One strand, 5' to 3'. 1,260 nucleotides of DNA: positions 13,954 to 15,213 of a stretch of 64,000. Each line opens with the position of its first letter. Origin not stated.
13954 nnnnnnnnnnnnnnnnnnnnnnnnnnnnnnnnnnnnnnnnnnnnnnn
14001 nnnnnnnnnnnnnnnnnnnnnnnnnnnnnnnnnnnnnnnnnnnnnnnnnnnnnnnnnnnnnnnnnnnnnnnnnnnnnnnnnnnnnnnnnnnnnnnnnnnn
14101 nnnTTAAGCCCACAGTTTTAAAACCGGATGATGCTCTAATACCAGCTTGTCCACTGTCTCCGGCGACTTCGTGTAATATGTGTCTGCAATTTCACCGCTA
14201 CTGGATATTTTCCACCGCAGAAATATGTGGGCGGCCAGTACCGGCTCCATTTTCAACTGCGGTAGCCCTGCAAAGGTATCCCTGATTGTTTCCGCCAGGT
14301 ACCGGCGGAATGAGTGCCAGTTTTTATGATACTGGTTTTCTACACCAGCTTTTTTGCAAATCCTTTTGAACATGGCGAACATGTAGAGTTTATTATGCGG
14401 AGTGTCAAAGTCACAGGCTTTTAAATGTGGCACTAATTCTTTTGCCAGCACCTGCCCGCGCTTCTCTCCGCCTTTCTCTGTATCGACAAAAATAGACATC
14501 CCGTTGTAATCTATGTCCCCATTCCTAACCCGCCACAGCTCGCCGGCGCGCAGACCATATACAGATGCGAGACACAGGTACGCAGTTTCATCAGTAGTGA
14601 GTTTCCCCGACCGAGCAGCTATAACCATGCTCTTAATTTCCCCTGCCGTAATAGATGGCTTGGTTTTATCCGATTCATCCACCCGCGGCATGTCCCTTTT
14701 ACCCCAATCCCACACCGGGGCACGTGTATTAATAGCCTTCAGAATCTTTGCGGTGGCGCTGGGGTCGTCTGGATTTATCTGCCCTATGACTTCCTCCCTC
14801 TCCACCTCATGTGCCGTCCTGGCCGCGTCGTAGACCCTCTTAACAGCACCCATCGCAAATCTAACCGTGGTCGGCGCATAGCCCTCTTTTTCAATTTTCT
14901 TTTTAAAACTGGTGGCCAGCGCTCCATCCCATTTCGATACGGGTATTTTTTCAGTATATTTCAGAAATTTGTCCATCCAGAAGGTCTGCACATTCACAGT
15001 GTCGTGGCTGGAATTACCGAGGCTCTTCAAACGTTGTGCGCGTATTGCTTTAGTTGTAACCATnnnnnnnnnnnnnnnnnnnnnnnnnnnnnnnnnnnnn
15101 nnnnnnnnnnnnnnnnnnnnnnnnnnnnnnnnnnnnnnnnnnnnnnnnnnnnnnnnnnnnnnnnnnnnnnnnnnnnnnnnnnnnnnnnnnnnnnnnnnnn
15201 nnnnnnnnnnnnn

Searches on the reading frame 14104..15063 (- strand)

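Call 67: search_protein_families(library=pfam, proteins=[window:14104-15063:-], max_evalue=0.001)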
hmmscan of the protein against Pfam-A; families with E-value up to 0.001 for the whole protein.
window:14104-15063:- (319 aa): 1 family
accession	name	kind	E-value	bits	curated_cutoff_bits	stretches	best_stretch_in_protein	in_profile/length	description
PF00589.27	Phage_integrase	-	2.3e-08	34.5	27.1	1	138-215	3-80/172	Phage integrase family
